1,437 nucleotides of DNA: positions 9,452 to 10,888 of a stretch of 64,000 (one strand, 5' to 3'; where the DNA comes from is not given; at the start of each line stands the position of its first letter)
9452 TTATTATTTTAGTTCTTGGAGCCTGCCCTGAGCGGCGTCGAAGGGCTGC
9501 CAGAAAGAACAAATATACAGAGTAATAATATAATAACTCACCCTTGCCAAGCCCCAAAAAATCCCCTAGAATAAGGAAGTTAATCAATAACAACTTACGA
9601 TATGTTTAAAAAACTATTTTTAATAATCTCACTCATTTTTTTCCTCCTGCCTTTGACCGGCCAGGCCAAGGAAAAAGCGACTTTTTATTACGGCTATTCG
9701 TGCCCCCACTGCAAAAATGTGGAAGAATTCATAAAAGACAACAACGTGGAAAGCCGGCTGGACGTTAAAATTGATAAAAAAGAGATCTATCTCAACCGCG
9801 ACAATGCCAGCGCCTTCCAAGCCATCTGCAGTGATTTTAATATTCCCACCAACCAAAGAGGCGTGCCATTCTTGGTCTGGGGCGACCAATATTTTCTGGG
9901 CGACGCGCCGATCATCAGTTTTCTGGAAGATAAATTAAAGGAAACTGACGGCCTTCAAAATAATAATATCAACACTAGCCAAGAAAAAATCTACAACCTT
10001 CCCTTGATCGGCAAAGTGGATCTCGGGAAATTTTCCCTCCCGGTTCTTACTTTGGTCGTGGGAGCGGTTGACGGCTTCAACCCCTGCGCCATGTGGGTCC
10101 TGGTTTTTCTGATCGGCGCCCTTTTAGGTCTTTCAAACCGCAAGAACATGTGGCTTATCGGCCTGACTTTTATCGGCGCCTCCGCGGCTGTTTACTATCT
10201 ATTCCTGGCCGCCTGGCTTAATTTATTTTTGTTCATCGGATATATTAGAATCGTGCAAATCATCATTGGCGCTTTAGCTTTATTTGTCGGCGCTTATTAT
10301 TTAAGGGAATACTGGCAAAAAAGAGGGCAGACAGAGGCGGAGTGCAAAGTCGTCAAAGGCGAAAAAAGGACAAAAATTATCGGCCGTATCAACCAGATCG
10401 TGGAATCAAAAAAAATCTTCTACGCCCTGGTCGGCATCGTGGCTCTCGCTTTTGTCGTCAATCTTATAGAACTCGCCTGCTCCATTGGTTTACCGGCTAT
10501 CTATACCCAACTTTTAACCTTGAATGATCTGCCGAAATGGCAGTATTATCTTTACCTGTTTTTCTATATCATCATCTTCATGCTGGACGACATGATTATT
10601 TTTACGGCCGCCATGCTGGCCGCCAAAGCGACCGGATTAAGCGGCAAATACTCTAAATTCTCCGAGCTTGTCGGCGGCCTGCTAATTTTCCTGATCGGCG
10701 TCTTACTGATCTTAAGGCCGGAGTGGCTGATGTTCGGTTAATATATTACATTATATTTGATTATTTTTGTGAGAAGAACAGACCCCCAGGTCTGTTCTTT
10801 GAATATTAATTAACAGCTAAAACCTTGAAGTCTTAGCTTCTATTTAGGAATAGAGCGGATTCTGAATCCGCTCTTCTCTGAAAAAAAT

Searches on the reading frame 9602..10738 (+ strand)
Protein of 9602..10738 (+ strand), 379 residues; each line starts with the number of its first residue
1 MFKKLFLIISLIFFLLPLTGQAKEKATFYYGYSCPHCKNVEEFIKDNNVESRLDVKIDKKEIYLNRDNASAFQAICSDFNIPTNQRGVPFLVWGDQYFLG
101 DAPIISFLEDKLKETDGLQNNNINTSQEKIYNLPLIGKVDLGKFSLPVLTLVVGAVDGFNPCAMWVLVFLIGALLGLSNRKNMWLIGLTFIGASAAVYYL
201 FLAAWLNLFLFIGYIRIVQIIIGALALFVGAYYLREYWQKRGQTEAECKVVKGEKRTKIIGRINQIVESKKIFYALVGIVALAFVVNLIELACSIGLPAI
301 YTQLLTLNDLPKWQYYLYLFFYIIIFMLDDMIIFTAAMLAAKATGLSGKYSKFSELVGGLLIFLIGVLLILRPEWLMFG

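Call 7: search_protein_families(library=pfam, proteins=[window:9602-10738:+], max_evalue=0.01)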
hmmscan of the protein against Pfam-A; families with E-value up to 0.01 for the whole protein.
window:9602-10738:+ (379 aa): 0 families

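Call 45: search_protein_families(library=ncbifam, proteins=[window:9602-10738:+], max_evalue=0.1)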
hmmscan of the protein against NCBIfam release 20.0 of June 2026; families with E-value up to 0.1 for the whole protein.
window:9602-10738:+ (379 aa): 2 families
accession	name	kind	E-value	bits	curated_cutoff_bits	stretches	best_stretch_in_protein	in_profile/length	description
TIGR02196.1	GlrX_YruB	hypoth_equivalog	0.00023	21.6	88.55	1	27-61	3-38/74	glutaredoxin-like protein, YruB-family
TIGR02180.1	GRX_euk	equivalog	0.02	15.1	87.25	1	33-91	8-58/84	glutaredoxin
